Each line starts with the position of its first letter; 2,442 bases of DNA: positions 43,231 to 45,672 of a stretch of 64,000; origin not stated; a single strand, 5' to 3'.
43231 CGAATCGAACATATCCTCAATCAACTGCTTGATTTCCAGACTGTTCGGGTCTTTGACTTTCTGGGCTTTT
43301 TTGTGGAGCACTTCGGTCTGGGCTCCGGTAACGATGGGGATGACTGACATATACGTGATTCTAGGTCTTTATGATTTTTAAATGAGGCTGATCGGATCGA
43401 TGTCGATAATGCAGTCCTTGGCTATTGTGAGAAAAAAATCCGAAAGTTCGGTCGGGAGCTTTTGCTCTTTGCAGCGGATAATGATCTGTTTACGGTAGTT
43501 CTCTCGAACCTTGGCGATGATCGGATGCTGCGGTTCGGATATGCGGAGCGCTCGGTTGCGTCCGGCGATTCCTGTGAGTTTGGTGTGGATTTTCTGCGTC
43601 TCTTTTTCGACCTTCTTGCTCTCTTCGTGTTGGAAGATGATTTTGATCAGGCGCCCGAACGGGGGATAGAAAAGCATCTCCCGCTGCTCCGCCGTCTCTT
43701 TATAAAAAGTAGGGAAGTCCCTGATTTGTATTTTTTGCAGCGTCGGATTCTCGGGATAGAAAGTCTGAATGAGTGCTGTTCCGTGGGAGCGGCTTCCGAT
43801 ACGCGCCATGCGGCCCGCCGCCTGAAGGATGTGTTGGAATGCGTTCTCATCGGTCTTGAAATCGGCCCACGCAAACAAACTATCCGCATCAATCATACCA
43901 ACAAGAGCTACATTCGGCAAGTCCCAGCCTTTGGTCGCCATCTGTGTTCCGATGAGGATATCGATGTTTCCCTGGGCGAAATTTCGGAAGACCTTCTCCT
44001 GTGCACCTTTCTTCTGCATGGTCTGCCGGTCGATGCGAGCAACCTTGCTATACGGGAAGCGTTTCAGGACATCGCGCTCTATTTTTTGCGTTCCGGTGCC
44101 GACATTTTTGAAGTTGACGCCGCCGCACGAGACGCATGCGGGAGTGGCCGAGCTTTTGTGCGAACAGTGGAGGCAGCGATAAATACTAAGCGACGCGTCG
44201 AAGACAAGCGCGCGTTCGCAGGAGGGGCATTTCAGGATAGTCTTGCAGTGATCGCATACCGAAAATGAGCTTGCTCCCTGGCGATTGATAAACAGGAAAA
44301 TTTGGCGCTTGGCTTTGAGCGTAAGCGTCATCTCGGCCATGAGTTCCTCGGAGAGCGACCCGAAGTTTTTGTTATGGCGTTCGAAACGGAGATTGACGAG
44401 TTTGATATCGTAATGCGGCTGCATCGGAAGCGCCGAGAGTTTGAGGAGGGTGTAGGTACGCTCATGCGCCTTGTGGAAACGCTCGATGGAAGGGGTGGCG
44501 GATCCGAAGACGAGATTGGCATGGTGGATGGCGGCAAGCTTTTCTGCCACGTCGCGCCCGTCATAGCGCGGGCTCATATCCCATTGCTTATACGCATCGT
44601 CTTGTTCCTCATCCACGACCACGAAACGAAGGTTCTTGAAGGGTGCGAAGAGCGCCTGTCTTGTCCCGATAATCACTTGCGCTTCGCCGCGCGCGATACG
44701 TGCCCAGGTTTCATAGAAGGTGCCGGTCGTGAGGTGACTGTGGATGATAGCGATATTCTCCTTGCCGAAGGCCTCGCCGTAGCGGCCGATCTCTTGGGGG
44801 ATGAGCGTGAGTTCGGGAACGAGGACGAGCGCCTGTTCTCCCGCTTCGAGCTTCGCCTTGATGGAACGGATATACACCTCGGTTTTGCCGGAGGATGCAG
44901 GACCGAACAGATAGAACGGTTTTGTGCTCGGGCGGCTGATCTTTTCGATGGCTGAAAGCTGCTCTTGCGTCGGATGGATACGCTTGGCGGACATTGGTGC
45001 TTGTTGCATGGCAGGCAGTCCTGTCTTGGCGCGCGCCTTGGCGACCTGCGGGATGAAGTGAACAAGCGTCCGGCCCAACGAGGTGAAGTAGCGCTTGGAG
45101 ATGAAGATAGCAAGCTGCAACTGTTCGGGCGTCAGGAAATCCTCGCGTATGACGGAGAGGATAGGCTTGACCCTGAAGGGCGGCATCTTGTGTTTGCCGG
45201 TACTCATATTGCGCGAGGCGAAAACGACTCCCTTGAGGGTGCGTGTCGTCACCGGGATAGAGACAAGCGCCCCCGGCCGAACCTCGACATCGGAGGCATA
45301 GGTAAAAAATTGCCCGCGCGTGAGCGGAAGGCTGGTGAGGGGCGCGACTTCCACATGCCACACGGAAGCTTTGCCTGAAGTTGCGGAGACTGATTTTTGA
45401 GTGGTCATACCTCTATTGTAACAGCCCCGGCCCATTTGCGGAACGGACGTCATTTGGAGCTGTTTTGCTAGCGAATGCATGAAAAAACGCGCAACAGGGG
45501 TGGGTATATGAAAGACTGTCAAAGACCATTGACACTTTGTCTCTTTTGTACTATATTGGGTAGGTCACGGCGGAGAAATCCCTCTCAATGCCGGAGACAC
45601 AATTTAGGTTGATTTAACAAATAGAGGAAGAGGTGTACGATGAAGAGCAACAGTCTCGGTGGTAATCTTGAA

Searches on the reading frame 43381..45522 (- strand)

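Call 92: search_protein_families(library=pfam, proteins=[window:43381-45522:-], max_evalue=0.001)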
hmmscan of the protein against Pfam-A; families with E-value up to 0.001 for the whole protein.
window:43381-45522:- (714 aa): 5 families
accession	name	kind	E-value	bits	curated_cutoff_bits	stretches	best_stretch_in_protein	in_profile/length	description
PF00270.35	DEAD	-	2.3e-15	57.1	26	1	186-347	2-162/167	DEAD/DEAH box helicase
PF18074.6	PriA_C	-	3.1e-12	47.6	26.9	1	621-710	1-95/95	Primosomal protein N C-terminal domain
PF17764.6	PriA_3primeBD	-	6.8e-12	45.5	22.7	1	66-158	5-96/96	3'DNA-binding domain (3'BD)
PF00271.37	Helicase_C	-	1.7e-11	44.8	23.5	1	484-576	32-110/110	Helicase conserved C-terminal domain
PF04851.21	ResIII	-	3.3e-07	30.8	22.5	1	183-306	3-134/164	Type III restriction enzyme, res subunit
